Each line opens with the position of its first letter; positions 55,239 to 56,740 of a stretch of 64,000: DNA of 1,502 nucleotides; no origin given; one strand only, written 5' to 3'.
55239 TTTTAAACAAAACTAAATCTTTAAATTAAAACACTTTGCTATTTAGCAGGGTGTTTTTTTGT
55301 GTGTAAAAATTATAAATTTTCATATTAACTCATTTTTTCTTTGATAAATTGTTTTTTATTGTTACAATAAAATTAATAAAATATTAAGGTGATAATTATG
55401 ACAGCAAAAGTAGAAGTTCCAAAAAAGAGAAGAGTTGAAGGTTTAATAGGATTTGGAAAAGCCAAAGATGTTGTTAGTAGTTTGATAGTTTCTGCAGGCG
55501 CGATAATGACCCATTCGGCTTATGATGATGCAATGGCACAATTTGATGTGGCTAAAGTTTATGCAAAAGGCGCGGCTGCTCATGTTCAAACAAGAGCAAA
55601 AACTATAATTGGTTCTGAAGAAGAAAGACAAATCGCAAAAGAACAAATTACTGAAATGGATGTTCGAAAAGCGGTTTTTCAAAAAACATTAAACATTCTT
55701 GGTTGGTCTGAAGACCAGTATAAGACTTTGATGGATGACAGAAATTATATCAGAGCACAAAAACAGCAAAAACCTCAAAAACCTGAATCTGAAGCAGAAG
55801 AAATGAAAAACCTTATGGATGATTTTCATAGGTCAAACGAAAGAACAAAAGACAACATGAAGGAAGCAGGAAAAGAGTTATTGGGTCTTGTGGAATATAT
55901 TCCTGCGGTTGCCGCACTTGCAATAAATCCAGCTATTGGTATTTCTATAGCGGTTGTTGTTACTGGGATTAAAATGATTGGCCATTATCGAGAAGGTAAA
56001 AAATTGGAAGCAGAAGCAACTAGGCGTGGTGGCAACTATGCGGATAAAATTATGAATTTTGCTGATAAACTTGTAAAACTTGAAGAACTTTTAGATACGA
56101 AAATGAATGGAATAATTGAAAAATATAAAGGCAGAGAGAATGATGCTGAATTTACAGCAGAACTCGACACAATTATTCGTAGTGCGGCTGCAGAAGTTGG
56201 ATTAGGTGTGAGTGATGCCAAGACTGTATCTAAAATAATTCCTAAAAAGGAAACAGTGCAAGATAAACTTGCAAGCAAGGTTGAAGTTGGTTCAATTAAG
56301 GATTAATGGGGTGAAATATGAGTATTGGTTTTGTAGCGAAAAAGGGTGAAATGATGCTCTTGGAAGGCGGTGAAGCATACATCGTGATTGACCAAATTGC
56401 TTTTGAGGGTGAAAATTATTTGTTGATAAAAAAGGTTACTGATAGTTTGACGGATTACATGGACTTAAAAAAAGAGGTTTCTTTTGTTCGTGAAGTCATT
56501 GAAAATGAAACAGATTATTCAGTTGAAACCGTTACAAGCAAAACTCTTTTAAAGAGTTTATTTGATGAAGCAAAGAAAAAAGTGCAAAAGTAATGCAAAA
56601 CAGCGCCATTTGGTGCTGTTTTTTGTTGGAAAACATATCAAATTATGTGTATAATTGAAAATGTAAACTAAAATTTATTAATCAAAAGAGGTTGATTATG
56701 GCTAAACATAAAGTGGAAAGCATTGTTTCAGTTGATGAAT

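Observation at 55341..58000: Tandemly duplicated two-gene cassette: helical protein with a buried hydrophobic hairpin plus a small DUF1292-like partner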

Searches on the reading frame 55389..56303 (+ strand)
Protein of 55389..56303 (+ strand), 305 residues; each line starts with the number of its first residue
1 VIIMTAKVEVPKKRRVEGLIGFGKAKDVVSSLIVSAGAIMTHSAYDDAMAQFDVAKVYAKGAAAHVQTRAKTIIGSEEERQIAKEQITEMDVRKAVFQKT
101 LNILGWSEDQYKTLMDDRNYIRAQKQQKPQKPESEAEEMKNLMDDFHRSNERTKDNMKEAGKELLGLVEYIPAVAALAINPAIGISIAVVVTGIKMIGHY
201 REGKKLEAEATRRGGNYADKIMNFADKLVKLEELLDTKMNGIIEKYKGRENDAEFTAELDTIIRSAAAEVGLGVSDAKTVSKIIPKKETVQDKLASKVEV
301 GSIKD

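Call 3: search_protein_families(library=pfam, proteins=[window:55389-56303:+], max_evalue=1)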
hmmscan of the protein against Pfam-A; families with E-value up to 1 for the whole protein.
window:55389-56303:+ (305 aa): 2 families
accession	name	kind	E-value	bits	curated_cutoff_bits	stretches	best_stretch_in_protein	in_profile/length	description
PF03691.19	UPF0167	-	0.071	13.4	25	1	86-158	72-147/174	Uncharacterised protein family (UPF0167)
PF08609.16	Fes1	-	0.45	12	22.3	1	133-171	46-83/89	Nucleotide exchange factor Fes1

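Call 4: search_protein_families(library=ncbifam, proteins=[window:55389-56303:+], max_evalue=1)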
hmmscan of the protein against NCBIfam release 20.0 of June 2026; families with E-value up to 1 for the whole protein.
window:55389-56303:+ (305 aa): 2 families
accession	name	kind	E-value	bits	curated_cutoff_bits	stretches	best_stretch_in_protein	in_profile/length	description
NF010334.0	PRK13763.2-5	equivalog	0.012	15.6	303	1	5-109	39-140/179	putative RNA-processing protein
NF009204.0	PRK12552.1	equivalog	0.087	12.2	263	1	20-77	113-169/225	ATP-dependent Clp protease proteolytic subunit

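Call 10: find_homologous_proteins(query=window:55398-56303:+)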
Query window:55398-56303:+ (302 aa): 3 proteins with E <= 0.001 among 6627 candidates.
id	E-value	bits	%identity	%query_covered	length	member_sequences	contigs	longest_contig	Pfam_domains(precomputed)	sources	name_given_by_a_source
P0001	1.2e-185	633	100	100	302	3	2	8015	-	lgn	-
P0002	1.0e-168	578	90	100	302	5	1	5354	-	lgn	-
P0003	1.7e-157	541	85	100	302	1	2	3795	-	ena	-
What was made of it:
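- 55398..56306 (+): A1: 302 aa, the strongly diverged paralogue of the A family. It is all-helical, 32% charged residues, pI 8.4. Homologues of 85-100% identity are 302 aa long (call 10).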

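Call 11: search_protein_families(library=phrogs, proteins=[window:55389-56303:+], max_evalue=0.1)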
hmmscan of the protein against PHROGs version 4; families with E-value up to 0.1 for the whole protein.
window:55389-56303:+ (305 aa): 1 family
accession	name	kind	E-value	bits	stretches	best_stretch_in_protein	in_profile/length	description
phrog_28103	-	unknown function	0.054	13.8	1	46-133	222-305/316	-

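Call 12: search_protein_families(library=padloc, proteins=[window:55389-56303:+], max_evalue=0.1)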
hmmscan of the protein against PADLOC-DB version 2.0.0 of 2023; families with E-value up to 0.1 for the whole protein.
window:55389-56303:+ (305 aa): 0 families

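Call 16: search_solved_structures(query=window:55398-56303:+, max_evalue=10)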
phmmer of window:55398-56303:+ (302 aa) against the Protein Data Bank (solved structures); distinct sequences matched with E-value up to 10: 1.
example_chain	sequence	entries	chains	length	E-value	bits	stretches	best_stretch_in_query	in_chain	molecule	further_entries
1nkn_A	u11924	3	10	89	0.9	12.5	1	76-148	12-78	S2N51-GCN4 | Myosin heavy chain, striated muscle/General control protein GCN4 chimera | Myosin heavy chain, striated muscle/General control protein GCN4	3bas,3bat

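Call 22: find_encoding_contigs(protein=P0003, flank=10000, max_places=4)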
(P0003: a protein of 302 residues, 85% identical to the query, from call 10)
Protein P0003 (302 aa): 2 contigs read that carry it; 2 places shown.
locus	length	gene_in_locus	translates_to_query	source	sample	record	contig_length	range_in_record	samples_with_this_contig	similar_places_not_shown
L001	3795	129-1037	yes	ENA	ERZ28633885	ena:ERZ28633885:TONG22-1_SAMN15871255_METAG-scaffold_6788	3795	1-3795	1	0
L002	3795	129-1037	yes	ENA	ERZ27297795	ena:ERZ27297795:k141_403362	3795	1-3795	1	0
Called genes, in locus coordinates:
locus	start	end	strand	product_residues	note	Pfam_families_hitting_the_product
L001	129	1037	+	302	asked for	-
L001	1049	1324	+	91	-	-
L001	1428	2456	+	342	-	-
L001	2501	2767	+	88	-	-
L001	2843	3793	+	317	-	?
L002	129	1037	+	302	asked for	-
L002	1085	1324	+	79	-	-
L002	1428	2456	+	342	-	-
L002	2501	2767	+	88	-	-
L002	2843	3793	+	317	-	?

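Call 30: search_protein_representatives(alignment_id=A1)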
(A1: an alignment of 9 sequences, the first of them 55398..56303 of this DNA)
Query: 9 sequences, 314 profile positions. Proteins with E-value up to 0.001 (for the whole library): 41; up to 1e-10: 12; up to 1e-30: 2. The best 41 are listed.
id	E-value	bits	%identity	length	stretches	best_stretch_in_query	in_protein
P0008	3.7e-151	519.3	-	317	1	1-313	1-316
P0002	1.8e-115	402.0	-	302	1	3-312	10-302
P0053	1.8e-24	103.1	-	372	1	44-304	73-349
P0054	6.0e-16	75.1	-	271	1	18-256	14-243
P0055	2.5e-14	69.8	-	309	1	69-312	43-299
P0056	7.4e-13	65.0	-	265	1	64-311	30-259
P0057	1.8e-12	63.7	-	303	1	34-298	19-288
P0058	3.8e-12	62.6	-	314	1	62-306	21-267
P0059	5.0e-12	62.2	-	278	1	39-270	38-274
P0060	1.6e-11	60.6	-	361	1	60-256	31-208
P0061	3.4e-11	59.5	-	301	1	27-287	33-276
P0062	1.0e-10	57.9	-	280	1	54-270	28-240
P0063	3.7e-09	52.8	-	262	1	66-256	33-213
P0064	5.6e-09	52.2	-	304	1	69-307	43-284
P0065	6.9e-09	51.9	-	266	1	64-274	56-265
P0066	1.2e-08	51.1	-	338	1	59-308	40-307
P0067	2.1e-08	50.3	-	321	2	58-181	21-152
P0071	1.4e-07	47.6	-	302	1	70-305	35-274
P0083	7.2e-05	38.7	-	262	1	59-260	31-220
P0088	2.3e-04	37.1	-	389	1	39-261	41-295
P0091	6.2e-04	35.6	-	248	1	63-270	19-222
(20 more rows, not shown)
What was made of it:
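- Tried and rejected: The exhaustive profile search was needed to reach the family (call 30).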

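Call 31: predict_structure(alignment_id=A1)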
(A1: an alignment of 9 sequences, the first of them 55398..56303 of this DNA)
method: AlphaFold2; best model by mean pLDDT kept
length: 302 residues; sequences in the alignment: 9
mean_pLDDT: 43.7   pTM: 0.36
mean pLDDT of the five models: 43.7, 41.0, 39.5, 38.9, 37.9
residues with pLDDT >= 90: 0; 70-90: 23; 50-70: 85; < 50: 194
segments of 3 or more residues with pLDDT < 50: 1-83, 124-213, 282-302
pLDDT, mean of each block of 10 residues (from residue 1): 28 24 26 28 32 27 28 37 56 66 60 62 41 40 38 33 30 33 28 27 36 54 69 70 61 70 70 57 41 37 35
secondary structure, 60 per line:
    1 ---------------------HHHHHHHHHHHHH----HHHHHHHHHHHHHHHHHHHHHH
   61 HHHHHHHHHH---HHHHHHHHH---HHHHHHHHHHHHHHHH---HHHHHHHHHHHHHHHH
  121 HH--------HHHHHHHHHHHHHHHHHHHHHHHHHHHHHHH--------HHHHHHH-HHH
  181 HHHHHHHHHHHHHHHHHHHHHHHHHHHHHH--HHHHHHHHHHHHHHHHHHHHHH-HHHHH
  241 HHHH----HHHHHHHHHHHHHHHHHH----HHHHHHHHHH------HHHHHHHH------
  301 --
elements in order: H22-34 H39-70 H74-82 H86-101 H105-122 H131-161 H170-176 H178-210 H213-234 H236-244 H249-266 H271-280 H287-294
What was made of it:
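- Tried and rejected: AlphaFold2 of A1 with a 9-sequence alignment was unusable (pLDDT 43.7, call 31).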

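Call 40: find_encoding_contigs(protein=P0053, flank=10000, max_places=3)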
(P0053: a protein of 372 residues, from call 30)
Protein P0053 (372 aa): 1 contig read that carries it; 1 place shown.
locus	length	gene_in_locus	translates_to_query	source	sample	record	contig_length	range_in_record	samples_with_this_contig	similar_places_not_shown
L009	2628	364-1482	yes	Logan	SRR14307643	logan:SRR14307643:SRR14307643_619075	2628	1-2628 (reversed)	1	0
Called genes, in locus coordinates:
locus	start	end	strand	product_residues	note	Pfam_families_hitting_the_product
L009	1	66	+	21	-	?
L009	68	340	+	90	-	-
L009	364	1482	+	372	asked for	-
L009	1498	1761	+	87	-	-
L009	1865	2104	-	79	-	-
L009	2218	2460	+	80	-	PF12844:HTH_19 (weak), PF13560:HTH_31 (weak), PF13443:HTH_26, PF01381:HTH_3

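Call 41: find_encoding_contigs(protein=P0054, flank=10000, max_places=3)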
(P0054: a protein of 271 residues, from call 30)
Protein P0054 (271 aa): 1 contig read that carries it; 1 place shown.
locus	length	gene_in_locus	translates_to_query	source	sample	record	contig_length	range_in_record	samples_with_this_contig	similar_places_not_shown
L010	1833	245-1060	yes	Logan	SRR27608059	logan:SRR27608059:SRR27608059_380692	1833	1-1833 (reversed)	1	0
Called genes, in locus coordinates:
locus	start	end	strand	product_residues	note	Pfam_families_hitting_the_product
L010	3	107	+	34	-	?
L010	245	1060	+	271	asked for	-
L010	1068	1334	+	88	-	-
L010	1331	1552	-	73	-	-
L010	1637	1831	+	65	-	?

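Call 46: find_related_loci(query=A5, collection=genome_contigs, flank=10000)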
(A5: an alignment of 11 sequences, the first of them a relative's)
Query A5 (265 aa) in genome_contigs; peptide patterns used: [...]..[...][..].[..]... (x = any residue, [..] = any of these).
97 stretches matched a pattern; 2 encode a relative of the query (tblastn E <= 1e-3); 2 distinct loci.
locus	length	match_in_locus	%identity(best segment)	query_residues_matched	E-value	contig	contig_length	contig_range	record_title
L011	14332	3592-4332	34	1-214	4e-34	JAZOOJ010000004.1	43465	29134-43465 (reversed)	MAG: Clostridia bacterium isolate T1900045631_YK20190325.MAGScoT_cleanbin_000010 SGB_8057_k141_2097341, whole genome sho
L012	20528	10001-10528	29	48-224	3e-20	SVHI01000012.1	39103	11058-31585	MAG: Clostridiales bacterium isolate SIG380 NODE_4949_length_39103_cov_2.935345, whole genome shotgun sequence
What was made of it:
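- Only 2 of 185,579 GTDB species representatives matched the motif scan (call 46).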

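Call 53: find_related_loci(query=A5, collection=viral_contigs, flank=10000)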
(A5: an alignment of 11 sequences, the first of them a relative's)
Query A5 (265 aa) in viral_contigs; peptide patterns used: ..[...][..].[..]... (x = any residue, [..] = any of these).
48 stretches matched a pattern, but none encodes a relative of the query by tblastn (E <= 1e-3).

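Call 54: find_related_loci(query=A5, collection=metagenome_contigs, flank=10000)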
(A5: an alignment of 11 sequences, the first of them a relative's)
Query A5 (265 aa) in metagenome_contigs; peptide patterns used: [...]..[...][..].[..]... (x = any residue, [..] = any of these).
135 stretches matched a pattern, but none encodes a relative of the query by tblastn (E <= 1e-3).
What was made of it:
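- Tried and rejected: With a sub-alignment it found 2 Clostridia MAGs among the GTDB representatives (call 46) and nothing in IMG/VR or the JGI metagenomes (calls 53, 54).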

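Call 55: find_encoding_contigs(protein=P0057, flank=6000, max_places=2)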
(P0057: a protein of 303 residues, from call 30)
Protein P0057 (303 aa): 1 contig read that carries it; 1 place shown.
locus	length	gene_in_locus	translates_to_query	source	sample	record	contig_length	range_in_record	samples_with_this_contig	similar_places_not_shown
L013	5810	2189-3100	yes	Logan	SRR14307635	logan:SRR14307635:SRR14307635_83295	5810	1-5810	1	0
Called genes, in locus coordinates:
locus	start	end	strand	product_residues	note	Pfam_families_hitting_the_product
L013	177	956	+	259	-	PF13306:LRR_5, PF13855:LRR_8 (faint), PF13306:LRR_5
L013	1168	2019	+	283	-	-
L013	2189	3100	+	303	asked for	-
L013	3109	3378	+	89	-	-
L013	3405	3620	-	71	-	-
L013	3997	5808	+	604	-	?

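Call 56: find_encoding_contigs(protein=P0067, flank=6000, max_places=2)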
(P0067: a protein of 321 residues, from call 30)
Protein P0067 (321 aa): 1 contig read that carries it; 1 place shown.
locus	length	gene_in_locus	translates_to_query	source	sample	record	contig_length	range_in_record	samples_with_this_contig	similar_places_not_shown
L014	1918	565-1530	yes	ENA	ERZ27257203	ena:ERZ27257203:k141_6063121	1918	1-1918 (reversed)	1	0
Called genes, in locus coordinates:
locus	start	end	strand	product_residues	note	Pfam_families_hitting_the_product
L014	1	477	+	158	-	?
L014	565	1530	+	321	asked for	-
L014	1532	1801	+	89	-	-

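Call 57: find_encoding_contigs(protein=P0083, flank=6000, max_places=2)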
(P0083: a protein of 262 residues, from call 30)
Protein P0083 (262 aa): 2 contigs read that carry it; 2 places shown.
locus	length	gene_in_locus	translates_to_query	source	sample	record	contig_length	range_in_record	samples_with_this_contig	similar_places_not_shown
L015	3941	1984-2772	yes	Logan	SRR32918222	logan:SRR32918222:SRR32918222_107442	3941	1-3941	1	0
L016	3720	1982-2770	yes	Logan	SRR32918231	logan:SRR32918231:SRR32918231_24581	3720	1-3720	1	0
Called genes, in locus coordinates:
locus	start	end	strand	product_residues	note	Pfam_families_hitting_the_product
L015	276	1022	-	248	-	PF05013:FGase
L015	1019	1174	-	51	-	-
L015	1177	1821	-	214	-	-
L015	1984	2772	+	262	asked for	-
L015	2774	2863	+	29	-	-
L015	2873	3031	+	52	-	-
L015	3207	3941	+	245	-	?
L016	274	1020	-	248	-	PF05013:FGase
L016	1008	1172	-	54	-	-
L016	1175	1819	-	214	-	-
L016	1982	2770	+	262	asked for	-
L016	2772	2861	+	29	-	-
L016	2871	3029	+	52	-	-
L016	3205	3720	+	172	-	?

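Call 58: find_encoding_contigs(protein=P0091, flank=6000, max_places=2)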
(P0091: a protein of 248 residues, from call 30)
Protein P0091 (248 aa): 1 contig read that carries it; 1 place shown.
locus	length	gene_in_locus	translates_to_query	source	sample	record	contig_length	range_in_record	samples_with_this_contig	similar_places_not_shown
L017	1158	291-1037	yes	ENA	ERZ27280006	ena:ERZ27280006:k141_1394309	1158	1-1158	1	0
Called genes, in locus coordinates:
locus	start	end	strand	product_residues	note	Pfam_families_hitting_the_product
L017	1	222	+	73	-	?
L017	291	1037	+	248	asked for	-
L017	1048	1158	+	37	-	?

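Call 89: find_encoding_contigs(protein=P0066, flank=8000, max_places=2)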
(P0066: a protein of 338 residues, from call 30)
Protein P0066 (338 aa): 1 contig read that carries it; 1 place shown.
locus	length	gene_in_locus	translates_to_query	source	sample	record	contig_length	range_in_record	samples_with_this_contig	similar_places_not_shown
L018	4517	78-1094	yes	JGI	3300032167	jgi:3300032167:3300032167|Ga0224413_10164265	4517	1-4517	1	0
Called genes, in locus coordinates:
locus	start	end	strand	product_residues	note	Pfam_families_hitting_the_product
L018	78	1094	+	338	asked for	-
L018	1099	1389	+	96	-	PF06949:DUF1292 (weak)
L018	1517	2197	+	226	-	-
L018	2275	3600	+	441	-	-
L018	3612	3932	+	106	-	-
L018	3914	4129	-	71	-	-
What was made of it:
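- A 226-aa gene is intercalated in L018 (call 89).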

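Call 90: find_encoding_contigs(protein=P0088, flank=8000, max_places=2)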
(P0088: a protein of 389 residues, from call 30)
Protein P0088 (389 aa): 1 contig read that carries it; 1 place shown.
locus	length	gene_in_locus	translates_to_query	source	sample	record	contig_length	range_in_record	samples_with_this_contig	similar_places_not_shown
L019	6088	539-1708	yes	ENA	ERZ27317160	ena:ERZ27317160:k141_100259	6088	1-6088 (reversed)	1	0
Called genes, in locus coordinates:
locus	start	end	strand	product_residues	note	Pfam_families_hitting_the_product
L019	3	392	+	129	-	?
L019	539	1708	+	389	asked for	-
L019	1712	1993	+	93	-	-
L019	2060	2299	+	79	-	PF13744:HTH_37 (weak), PF13443:HTH_26, PF01381:HTH_3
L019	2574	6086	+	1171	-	?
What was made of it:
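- The HTH gene recurs next to A-B even without the kinase, in L009 and L019 (calls 40, 90).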

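Call 91: find_encoding_contigs(protein=P0071, flank=8000, max_places=2)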
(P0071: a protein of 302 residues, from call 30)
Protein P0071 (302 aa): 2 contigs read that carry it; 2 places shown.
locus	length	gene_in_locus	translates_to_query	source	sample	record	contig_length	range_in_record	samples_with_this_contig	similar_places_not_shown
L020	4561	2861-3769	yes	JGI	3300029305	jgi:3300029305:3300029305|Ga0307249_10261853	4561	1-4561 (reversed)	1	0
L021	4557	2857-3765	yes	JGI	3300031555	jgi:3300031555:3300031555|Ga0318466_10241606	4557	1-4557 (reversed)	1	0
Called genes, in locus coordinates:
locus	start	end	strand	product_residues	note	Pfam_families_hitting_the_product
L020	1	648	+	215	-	?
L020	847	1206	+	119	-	-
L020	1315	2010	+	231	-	-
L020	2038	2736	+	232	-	-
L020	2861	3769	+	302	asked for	-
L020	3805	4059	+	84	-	-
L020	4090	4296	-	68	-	PF13560:HTH_31, PF12844:HTH_19, PF13443:HTH_26 (weak), PF01381:HTH_3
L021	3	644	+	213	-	?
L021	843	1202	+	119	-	-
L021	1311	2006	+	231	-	-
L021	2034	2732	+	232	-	-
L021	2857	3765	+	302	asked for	-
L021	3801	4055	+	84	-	-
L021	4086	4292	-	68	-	PF13560:HTH_31, PF12844:HTH_19, PF13443:HTH_26 (weak), PF01381:HTH_3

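Call 93: search_protein_families(library=pfam, proteins=[L018:1517-2194:+, L018:3914-4126:-, L020:847-1203:+, L020:1315-2007:+, L020:2038-2733:+, L020:1-648:+, L013:1168-2016:+, L019:3-389:+, L009:1865-2101:-, L013:3405-3617:-], max_evalue=0.01)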
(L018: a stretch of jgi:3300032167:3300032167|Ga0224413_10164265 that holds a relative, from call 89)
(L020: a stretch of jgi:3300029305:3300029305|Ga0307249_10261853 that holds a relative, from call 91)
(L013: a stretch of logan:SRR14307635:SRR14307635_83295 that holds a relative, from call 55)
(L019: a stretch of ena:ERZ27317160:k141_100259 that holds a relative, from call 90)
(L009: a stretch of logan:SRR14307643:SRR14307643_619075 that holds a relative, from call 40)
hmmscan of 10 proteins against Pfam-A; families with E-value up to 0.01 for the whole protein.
L018:1517-2194:+ (226 aa): 0 families

L018:3914-4126:- (70 aa): 0 families

L020:847-1203:+ (119 aa): 1 family
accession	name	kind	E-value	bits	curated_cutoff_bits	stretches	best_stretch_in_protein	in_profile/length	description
PF21773.2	ODAD1_CC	-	0.00015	21.4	27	1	4-76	186-261/287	ODAD1 central coiled coil region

L020:1315-2007:+ (231 aa): 0 families

L020:2038-2733:+ (232 aa): 2 families
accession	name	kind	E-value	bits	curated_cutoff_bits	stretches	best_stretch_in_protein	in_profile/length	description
PF06419.17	COG6_N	-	0.00083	19.9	27.4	0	73-126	32-85/114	Conserved oligomeric complex COG6, N-terminal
PF05911.16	FPP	-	0.00087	18.1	40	1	51-176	719-841/871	Filament-like plant protein, long coiled-coil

L020:1-648:+ (215 aa): 0 families

L013:1168-2016:+ (283 aa): 0 families

L019:3-389:+ (129 aa): 0 families

L009:1865-2101:- (78 aa): 0 families

L013:3405-3617:- (70 aa): 0 families

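Call 94: search_protein_families(library=padloc, proteins=[L018:1517-2194:+, L018:2275-3597:+, L018:3612-3929:+, L020:847-1203:+, L020:1315-2007:+, L020:2038-2733:+, L013:1168-2016:+, L009:1865-2101:-], max_evalue=0.01)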
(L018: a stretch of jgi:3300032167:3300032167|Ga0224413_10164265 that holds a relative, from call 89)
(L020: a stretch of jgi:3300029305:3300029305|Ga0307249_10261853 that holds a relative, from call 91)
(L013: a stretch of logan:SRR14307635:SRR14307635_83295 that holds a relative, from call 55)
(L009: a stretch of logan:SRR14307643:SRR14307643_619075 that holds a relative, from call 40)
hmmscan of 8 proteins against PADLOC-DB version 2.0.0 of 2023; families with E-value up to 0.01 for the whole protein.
L018:1517-2194:+ (226 aa): 0 families

L018:2275-3597:+ (441 aa): 4 families
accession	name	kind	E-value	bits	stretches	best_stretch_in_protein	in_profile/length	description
PDLC04344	PDC-M03A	-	9.2e-06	23.3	1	130-224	72-169/305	-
PDLC04340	PDC-M03A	-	6.1e-05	20.7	1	125-257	65-177/280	-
PDLC04342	PDC-M03A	-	0.00083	17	1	133-224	80-170/299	-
PDLC04337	PDC-M03A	-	0.0073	13.9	0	128-158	5-35/250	-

L018:3612-3929:+ (106 aa): 3 families
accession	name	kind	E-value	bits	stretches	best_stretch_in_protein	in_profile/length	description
PDLC04348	PDC-M03B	-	0.00097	16.9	1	12-68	21-78/248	-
PDLC04349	PDC-M03B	-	0.00098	16.8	1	12-76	24-89/232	-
PDLC04352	PDC-M03B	-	0.0097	13.5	0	12-68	22-84/250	-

L020:847-1203:+ (119 aa): 0 families

L020:1315-2007:+ (231 aa): 0 families

L020:2038-2733:+ (232 aa): 0 families

L013:1168-2016:+ (283 aa): 0 families

L009:1865-2101:- (78 aa): 0 families

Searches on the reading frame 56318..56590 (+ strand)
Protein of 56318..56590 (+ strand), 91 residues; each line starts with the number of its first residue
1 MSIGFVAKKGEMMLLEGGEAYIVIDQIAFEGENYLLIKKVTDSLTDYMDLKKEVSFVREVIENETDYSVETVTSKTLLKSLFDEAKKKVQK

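Call 3: search_protein_families(library=pfam, proteins=[window:56318-56590:+], max_evalue=1)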
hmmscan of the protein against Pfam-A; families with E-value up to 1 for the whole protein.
window:56318-56590:+ (91 aa): 0 families
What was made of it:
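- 56318..56593 (+): B1: 91 aa, acidic (pI 4.85), the DUF1292-like partner of A1. B1 itself has no Pfam hit (call 3).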

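Call 4: search_protein_families(library=ncbifam, proteins=[window:56318-56590:+], max_evalue=1)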
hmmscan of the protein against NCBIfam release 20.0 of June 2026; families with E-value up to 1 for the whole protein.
window:56318-56590:+ (91 aa): 0 families

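Call 11: search_protein_families(library=phrogs, proteins=[window:56318-56590:+], max_evalue=0.1)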
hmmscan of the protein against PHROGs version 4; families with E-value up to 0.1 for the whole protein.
window:56318-56590:+ (91 aa): 1 family
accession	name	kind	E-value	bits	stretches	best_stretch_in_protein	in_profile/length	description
phrog_15749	-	unknown function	0.035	15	1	25-74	71-120/191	-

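Call 12: search_protein_families(library=padloc, proteins=[window:56318-56590:+], max_evalue=0.1)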
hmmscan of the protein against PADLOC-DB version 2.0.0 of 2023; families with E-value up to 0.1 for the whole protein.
window:56318-56590:+ (91 aa): 0 families

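Call 21: search_solved_structures(query=window:56318-56590:+, max_evalue=10)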
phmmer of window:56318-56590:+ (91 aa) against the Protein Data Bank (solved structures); distinct sequences matched with E-value up to 10: 0.
